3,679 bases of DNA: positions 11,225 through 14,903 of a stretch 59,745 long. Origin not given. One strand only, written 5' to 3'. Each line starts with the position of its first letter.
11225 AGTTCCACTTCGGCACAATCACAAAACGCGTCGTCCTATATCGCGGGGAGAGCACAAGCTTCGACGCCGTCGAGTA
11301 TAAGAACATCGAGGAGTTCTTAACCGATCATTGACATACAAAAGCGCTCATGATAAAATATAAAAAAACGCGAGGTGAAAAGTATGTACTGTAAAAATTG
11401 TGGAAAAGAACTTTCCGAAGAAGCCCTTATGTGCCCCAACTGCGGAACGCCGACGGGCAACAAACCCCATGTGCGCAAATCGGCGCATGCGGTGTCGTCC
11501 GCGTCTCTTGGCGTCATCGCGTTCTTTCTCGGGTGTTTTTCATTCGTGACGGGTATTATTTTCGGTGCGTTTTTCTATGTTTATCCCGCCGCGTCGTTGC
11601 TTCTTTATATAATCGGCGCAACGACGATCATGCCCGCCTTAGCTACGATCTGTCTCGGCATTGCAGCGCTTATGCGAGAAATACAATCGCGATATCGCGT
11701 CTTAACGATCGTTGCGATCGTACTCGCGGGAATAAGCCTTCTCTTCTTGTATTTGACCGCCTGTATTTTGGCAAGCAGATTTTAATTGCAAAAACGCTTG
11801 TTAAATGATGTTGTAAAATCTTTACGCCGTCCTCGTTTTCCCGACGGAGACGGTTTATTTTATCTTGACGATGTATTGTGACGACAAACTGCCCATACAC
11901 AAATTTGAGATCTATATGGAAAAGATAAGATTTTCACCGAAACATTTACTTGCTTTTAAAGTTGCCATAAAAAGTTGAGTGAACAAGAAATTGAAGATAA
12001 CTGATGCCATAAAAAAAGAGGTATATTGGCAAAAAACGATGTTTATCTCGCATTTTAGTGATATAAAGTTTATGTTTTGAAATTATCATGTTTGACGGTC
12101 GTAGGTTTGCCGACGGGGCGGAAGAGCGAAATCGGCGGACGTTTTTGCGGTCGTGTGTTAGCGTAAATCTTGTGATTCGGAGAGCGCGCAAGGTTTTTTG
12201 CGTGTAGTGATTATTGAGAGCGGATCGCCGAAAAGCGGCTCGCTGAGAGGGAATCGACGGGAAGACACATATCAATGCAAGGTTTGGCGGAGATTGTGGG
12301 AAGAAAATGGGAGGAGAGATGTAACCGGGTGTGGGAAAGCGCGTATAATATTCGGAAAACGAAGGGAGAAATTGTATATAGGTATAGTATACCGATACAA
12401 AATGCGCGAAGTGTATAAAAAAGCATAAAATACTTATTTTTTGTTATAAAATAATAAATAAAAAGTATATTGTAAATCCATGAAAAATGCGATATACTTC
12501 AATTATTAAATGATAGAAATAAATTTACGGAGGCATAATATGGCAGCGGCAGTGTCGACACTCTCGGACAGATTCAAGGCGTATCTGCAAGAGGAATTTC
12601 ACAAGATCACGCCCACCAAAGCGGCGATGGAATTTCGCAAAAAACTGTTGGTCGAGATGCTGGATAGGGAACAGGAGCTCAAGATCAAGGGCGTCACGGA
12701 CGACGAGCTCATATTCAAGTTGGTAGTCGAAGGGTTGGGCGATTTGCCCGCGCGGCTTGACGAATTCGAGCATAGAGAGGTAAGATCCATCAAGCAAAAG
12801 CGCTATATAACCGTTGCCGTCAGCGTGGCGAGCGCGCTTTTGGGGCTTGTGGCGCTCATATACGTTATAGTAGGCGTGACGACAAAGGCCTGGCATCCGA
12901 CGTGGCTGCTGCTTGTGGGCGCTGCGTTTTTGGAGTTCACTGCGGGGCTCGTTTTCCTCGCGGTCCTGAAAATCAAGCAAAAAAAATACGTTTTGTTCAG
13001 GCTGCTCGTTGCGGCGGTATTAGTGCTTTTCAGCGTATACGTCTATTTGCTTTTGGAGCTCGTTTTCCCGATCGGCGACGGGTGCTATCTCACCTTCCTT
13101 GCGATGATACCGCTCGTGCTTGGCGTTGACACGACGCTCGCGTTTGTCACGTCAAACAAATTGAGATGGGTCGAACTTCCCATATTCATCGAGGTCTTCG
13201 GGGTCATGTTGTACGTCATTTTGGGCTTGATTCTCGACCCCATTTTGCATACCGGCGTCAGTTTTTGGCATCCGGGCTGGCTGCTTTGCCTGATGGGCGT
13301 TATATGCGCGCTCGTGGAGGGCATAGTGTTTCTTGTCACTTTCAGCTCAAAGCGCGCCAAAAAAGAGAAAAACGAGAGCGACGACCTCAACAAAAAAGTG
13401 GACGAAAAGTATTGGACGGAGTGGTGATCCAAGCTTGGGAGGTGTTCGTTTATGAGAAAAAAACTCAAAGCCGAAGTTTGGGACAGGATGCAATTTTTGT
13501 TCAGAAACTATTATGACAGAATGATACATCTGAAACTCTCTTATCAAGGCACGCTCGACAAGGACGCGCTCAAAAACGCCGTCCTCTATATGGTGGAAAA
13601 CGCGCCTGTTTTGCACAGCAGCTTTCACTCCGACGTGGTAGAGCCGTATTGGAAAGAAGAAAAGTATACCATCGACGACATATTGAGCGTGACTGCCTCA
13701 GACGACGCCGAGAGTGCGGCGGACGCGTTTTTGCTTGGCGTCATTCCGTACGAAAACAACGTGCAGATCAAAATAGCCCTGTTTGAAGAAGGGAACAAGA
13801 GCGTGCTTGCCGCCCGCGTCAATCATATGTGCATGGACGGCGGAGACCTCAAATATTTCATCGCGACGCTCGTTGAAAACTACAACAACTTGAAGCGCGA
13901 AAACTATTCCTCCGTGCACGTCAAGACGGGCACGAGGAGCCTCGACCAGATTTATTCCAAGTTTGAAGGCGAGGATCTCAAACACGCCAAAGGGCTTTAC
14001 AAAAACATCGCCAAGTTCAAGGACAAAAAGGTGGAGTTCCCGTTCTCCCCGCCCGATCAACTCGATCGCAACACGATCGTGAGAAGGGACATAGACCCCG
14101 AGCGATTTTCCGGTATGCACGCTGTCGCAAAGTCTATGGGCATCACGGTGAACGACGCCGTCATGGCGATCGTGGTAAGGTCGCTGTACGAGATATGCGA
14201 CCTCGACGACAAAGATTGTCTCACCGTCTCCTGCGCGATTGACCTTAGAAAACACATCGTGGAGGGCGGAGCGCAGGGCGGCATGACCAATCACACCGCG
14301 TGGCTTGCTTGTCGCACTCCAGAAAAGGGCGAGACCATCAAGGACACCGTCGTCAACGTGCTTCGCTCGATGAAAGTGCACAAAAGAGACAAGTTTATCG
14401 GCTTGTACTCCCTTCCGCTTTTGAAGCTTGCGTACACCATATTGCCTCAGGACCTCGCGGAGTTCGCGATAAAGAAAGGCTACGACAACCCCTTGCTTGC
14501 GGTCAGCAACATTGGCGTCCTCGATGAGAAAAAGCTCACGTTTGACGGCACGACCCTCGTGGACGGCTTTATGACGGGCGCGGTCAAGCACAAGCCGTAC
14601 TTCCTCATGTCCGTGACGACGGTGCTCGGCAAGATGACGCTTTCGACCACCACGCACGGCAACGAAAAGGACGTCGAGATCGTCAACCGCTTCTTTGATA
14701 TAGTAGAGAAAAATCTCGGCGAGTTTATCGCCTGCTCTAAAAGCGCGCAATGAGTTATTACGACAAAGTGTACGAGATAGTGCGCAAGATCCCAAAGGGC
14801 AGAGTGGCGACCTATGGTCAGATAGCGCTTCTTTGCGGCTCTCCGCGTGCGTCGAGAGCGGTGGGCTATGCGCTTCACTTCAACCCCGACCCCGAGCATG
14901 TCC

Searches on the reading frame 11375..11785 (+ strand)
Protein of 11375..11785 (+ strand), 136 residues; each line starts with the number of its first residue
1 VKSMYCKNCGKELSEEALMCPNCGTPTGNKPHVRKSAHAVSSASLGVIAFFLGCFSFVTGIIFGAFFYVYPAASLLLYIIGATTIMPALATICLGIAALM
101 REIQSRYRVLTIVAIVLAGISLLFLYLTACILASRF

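Call 57: search_protein_families(library=pfam, proteins=[window:11375-11785:+], max_evalue=0.00001)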
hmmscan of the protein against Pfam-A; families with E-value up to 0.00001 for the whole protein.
window:11375-11785:+ (136 aa): 2 families
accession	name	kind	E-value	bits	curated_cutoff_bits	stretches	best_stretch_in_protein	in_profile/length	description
PF13240.11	Zn_Ribbon_1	-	2.5e-07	30.7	25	1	5-26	1-22/23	zinc-ribbon domain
PF13248.11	Zn_ribbon_3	-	2.2e-06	27.4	27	1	5-26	4-25/26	zinc-ribbon domain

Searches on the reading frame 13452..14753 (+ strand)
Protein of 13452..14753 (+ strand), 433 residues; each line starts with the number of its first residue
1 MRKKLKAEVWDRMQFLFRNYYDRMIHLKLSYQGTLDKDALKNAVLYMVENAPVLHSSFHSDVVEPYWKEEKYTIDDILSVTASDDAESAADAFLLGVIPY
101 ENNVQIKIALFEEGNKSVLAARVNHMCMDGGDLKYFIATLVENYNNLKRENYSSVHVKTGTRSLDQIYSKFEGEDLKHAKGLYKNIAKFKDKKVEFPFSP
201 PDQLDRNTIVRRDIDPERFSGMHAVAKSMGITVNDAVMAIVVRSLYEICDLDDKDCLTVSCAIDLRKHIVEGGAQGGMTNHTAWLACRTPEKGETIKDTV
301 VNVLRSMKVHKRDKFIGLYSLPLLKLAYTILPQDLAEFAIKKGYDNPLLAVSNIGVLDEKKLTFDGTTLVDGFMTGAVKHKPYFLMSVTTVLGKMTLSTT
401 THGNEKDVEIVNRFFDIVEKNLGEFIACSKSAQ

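Call 56: search_protein_families(library=pfam, proteins=[window:13452-14753:+], max_evalue=0.00001)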
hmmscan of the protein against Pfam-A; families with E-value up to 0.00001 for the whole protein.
window:13452-14753:+ (433 aa): 1 family
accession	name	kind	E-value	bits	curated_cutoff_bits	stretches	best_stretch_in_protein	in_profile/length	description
PF00668.25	Condensation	-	6.4e-08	32.2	30.6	1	29-253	33-271/456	Condensation domain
